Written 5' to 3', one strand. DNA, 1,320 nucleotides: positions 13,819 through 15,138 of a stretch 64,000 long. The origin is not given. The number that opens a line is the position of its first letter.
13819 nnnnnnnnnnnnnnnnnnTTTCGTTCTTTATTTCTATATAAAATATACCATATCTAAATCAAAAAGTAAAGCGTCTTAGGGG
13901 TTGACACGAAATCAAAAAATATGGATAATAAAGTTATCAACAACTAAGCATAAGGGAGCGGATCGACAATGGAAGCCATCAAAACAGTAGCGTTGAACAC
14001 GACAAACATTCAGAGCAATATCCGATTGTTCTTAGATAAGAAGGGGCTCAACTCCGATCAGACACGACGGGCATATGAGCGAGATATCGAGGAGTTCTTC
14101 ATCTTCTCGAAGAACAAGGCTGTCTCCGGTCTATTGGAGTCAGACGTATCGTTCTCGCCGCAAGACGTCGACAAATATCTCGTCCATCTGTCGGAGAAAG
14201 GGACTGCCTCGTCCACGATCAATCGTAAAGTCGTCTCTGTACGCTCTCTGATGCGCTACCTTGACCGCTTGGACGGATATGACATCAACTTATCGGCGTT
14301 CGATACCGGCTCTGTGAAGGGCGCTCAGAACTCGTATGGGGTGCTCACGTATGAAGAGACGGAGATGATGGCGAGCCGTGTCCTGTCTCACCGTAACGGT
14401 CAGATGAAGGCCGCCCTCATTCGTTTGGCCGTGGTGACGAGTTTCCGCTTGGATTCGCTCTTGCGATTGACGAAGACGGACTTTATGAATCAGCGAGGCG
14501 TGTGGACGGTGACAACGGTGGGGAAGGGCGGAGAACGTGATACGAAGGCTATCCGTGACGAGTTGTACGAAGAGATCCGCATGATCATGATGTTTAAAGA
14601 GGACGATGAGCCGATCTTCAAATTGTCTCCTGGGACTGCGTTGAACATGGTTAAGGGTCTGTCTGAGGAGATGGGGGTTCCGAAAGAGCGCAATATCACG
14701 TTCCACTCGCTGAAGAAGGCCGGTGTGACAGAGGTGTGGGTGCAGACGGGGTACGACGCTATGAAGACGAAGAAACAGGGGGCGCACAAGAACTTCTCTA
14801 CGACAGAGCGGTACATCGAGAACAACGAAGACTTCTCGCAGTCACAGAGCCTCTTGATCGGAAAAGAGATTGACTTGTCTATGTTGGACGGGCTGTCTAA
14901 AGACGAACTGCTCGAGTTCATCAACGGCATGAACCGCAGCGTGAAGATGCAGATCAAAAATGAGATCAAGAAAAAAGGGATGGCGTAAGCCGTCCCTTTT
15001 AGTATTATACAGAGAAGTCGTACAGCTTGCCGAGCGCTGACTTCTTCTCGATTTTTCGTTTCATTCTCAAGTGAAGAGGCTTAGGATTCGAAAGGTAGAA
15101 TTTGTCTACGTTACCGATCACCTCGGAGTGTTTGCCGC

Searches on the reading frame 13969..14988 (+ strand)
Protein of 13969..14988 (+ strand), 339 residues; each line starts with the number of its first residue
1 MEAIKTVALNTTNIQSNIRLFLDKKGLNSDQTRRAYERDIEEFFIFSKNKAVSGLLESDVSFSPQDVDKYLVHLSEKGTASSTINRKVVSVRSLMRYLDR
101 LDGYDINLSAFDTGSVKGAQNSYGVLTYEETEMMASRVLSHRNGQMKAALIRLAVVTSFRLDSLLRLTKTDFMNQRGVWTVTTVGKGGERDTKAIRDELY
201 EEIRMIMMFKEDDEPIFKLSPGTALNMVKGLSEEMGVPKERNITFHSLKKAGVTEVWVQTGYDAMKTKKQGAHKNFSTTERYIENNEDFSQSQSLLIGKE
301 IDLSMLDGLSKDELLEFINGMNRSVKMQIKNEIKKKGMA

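Call 8: search_protein_families(library=pfam, proteins=[window:13969-14988:+], max_evalue=0.01)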
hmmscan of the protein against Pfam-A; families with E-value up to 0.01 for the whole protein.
window:13969-14988:+ (339 aa): 3 families
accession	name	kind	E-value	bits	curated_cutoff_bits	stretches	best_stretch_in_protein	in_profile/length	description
PF00589.27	Phage_integrase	-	1.7e-10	41.4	27.1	1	141-287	18-170/172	Phage integrase family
PF02899.23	Phage_int_SAM_1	-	5.9e-08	33.3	22.3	1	29-98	15-79/83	Phage integrase, N-terminal SAM-like domain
PF13495.12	Phage_int_SAM_4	-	0.00013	22.7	27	1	29-97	15-77/85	Phage integrase, N-terminal SAM-like domain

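Call 11: search_protein_families(library=phrogs, proteins=[window:13969-14988:+], max_evalue=0.001)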
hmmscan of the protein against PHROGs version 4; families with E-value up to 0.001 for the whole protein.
window:13969-14988:+ (339 aa): 2 families
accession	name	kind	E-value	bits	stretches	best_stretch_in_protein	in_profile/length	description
phrog_1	-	integration and excision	5.2e-26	93.1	1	19-286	171-436/611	integrase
phrog_216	-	integration and excision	8.7e-14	52.3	1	130-288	60-227/301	integrase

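Call 13: search_dna_similar(query=window:13969-14988:+, collection=phages, mode=protein, max_rows=25)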
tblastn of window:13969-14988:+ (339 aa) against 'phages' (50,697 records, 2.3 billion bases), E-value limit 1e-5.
Records with a match: 102; places in all: 102; records where one place covers at least 80% of the query: 101.
Best place of each record, by identity: <60% 102.
By first word of the organism name: Bacillus 59; Lactococcus 22; Enterocloster 6; Staphylococcus 4; Mammaliicoccus 4; Geobacillus 2; Brevibacillus 2; Psychrobacillus 1; Alicyclobacillus 1; Clostridium 1.
By host as written in the record: Lactococcus lactis 17; Bacillus subtilis BEST7003 11; Bacillus anthracis Sterne 10; Bacillus subtilis 7; Bacillus anthracis 7; Bacillus cereus 6; Bacillus subtilis subsp. subtilis str. 168 5; - 3; and 25 more.
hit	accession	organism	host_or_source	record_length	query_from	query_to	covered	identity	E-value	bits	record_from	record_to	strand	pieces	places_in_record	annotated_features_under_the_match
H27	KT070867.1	Bacillus phage PBC2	Bacillus cereus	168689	7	329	95%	35.6%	1e-34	139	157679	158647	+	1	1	putative integrase-recombinase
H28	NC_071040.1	Bacillus phage PBC2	Bacillus cereus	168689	7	329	95%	35.6%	1e-34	139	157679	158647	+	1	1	integrase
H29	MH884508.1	Bacillus phage vB_BcoS-136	Bacillus cohnii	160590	1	329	97%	34.7%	1e-32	134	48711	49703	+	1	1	site-specific tyrosine recombinase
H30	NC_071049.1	Bacillus phage vB_BcoS-136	Bacillus cohnii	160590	1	329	97%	34.7%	1e-32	134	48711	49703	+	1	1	site-specific tyrosine recombinase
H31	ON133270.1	Bacillus phage 2S-4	Rosselomorea vietnamensis FJAT-46955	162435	7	329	95%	34.1%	9e-37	146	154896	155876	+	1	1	none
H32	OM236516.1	Bacillus phage FADO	Bacillus subtilis BEST7003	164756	7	329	95%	34.1%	9e-37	146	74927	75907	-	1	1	hypothetical protein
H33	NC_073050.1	Bacillus phage FADO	Bacillus subtilis BEST7003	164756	7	329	95%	34.1%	9e-37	146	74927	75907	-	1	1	hypothetical protein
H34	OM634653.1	Bacillus phage vB_BsuS_PJN02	Bacillus subtilis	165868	7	329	95%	34.1%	9e-37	146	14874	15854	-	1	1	Xer family site-specific tyrosine recombinase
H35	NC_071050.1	Bacillus phage vB_BsuS_PJN02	Bacillus subtilis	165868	7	329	95%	34.1%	9e-37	146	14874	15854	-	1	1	Xer family site-specific tyrosine recombinase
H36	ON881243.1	Bacillus phage PK-3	Bacillus sp.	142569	7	329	95%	34.1%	1e-36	145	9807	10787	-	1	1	integrase N-terminal SAM-like domain-containing protein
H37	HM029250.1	Lactococcus phage 949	Lactococcus lactis strain ML8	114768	18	329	92%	33.9%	1e-30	128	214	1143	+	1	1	putative integrase-recombinase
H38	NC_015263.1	Lactococcus phage 949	Lactococcus lactis strain ML8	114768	18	329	92%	33.9%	1e-30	128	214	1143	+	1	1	putative integrase-recombinase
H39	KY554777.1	Lactococcus phage LW81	Lactococcus lactis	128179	18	329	92%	33.9%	6e-30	126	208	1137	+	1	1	integrase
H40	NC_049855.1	Lactococcus phage LW81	Lactococcus lactis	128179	18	329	92%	33.9%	6e-30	126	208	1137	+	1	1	integrase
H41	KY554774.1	Lactococcus phage AM9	Lactococcus lactis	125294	18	329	92%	33.6%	8e-30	125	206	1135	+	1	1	integrase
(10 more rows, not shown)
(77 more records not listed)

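Call 21: get_annotated_region(hit=H29, flank=8000)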
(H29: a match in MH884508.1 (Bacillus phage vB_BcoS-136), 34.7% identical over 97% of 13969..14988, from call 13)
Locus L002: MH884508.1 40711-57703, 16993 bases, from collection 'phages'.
description: Bacillus phage vB_BcoS-136, complete genome.
organism: Bacillus phage vB_BcoS-136 (NCBI taxid 2419619)
taxonomy: Viruses; Duplodnaviria; Heunggongvirae; Uroviricota; Caudoviricetes; Kenyattavirus; Kenyattavirus kv136
host: Bacillus cohnii; source: Lake Elmenteita sediment; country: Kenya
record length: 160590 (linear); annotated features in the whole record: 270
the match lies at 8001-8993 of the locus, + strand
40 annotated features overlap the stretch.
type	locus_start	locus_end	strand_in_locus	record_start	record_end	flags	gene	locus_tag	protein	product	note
CDS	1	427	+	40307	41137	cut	-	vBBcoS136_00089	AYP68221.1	hypothetical protein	putative homolog of YP_008873505 hypothetical protein [Bacillus phage vB_BanS-Tsamsa]and Deep-sea thermophilic phage ...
regulatory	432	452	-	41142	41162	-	-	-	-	terminator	-11,90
CDS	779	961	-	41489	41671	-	-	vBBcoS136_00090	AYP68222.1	NUMOD4 motif protein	putative homolog of; NUMOD4 motif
CDS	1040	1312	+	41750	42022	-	-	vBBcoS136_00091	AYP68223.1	hypothetical protein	putative homolog of YP_008873504 hypothetical protein [Bacillus phage vB_BanS-Tsamsa]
CDS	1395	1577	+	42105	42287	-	-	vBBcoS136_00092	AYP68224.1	hypothetical protein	-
CDS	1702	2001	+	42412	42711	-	-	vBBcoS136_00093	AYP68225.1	hypothetical protein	-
CDS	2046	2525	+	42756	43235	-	-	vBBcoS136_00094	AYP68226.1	hypothetical protein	putative homolog of YP_008873502 hypothetical protein [Bacillus phage vB_BanS-Tsamsa]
CDS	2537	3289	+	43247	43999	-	lytM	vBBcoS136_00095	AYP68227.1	glycyl-glycine endopeptidase precursor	putative homolog of YP_008873501 hypothetical protein [Bacillus phage vB_BanS-Tsamsa]; Glycyl-glycine endopeptidase ...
CDS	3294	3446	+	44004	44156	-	-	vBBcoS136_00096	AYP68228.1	hypothetical protein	putative homolog of YP_008873500 hypothetical protein [Bacillus phage vB_BanS-Tsamsa]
CDS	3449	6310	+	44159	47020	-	-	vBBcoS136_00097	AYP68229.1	AAA-like domain protein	putative homolog of YP_008873499 hypothetical protein [Bacillus phage vB_BanS-Tsamsa], Bacillus phage CP-51 gp91 and ...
CDS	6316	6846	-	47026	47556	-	-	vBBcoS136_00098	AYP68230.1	NUMOD4 motif protein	putative homolog of HNH endonuclease IV [Bacillus phage Slash] and HNH homing endonuclease [Bacillus phage Bobb]; ...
CDS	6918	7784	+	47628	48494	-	-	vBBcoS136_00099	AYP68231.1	hypothetical protein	putative homolog of YP_008873498 hypothetical protein [Bacillus phage vB_BanS-Tsamsa], plasmid replication-relaxation ...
CDS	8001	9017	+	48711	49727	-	-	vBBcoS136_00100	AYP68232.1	site-specific tyrosine recombinase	putative homolog of YP_008873497 hypothetical protein [Bacillus phage vB_BanS-Tsamsa], putative integrase-recombinase ...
CDS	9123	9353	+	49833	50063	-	-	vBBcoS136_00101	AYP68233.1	hypothetical protein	putative homolog of YP_00887349 hypothetical protein [Bacillus phage vB_BanS-Tsamsa]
CDS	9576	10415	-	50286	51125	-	-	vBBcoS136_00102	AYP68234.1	hypothetical protein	putative homolog of YP_008873495 hypothetical protein [Bacillus phage vB_BanS-Tsamsa]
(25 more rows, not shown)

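Call 22: get_annotated_region(hit=H34, flank=8000)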
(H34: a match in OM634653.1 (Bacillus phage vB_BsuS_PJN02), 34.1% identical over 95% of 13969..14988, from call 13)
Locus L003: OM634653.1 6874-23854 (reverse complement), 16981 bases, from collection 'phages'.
description: Bacillus phage vB_BsuS_PJN02, complete genome.
organism: Bacillus phage vB_BsuS_PJN02 (NCBI taxid 2920374)
taxonomy: Viruses; Duplodnaviria; Heunggongvirae; Uroviricota; Caudoviricetes; Zhangjivirus; Zhangjivirus PJN02
host: Bacillus subtilis; source: waste water; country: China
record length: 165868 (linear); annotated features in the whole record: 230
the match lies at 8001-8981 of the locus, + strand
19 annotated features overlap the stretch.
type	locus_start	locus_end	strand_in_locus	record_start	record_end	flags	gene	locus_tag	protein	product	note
CDS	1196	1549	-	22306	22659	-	-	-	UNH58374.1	hypothetical protein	-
CDS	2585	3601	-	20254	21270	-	-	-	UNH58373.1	helix-turn-helix domain-containing protein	-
CDS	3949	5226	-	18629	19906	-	-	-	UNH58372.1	phosphate starvation-inducible protein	-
CDS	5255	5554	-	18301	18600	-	-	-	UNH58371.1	DNA-binding protein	-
CDS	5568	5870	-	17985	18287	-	-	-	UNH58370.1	hypothetical protein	-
CDS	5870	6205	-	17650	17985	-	-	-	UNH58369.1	hypothetical protein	-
CDS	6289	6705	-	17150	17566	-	-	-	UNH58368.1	HTH domain containing transcriptional regulator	-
CDS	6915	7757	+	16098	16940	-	-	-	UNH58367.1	replication initiator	-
CDS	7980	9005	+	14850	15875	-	-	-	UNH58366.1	Xer family site-specific tyrosine recombinase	-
CDS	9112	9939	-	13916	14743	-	-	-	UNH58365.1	hypothetical protein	-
CDS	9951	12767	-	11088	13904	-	-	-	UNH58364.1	ATP binding domain TrwB-like protein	-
CDS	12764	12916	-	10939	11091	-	-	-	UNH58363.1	hypothetical protein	-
CDS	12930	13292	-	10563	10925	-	-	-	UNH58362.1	endopeptidase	-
CDS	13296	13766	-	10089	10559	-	-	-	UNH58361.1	hypothetical protein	-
CDS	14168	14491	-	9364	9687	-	-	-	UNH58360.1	putative ParG-like protein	-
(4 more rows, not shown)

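Call 106: search_protein_families(library=ncbifam, proteins=[window:13969-14988:+], max_evalue=0.001)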
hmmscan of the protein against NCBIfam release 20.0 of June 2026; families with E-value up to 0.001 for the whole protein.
window:13969-14988:+ (339 aa): 6 families
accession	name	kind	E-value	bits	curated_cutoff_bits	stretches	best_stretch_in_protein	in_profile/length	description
NF040815.2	recomb_XerA_Arch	equivalog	2.5e-17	63.3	220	1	29-288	13-257/263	site-specific tyrosine recombinase/integron integrase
TIGR02224.1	recomb_XerC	equivalog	3.9e-13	49.4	335.15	1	27-283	12-275/295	tyrosine recombinase XerC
TIGR02225.1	recomb_XerD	equivalog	5.2e-12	45.7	329.6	1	28-189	13-166/290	site-specific tyrosine recombinase XerD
NF001399.0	PRK00283.1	subfamily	1.9e-10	40.5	279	1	11-189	6-176/300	tyrosine recombinase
TIGR02249.1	integrase_gron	subfamily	2.8e-06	26.9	265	1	29-207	15-177/315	integron integrase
NF003462.0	PRK05084.1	equivalog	0.00022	20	267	0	66-99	78-121/360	tyrosine recombinase XerS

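Call 107: search_solved_structures(query=window:13969-14988:+, max_evalue=0.00001, show_alignments=1)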
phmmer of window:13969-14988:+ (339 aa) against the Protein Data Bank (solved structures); distinct sequences matched with E-value up to 0.00001: 0.

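Call 114: search_protein_families(library=pfam, proteins=[L003:6915-7757:+, L002:6918-7784:+, L002:9576-10415:-, L003:9112-9939:-, L003:6289-6705:-], max_evalue=0.01)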
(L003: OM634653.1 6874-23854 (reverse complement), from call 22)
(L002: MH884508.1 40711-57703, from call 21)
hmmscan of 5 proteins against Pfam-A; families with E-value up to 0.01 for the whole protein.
L003:6915-7757:+ (280 aa): 2 families
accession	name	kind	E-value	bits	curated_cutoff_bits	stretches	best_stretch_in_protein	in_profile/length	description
PF01978.25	TrmB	-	0.00036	20.8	25.6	1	220-259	19-58/68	Sugar-specific transcriptional regulator TrmB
PF01022.26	HTH_5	-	0.0047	17.2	22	1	218-254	10-46/47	Bacterial regulatory protein, arsR family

L002:6918-7784:+ (288 aa): 1 family
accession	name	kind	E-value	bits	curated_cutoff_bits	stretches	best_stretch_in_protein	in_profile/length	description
PF13814.12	Replic_Relax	-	1.8e-09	38.4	25.3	1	53-244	20-190/191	Replication-relaxation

L002:9576-10415:- (279 aa): 0 families

L003:9112-9939:- (275 aa): 1 family
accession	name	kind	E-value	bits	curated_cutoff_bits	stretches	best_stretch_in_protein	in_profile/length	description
PF13814.12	Replic_Relax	-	5.1e-11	43.4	25.3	1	41-230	18-189/191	Replication-relaxation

L003:6289-6705:- (138 aa): 0 families
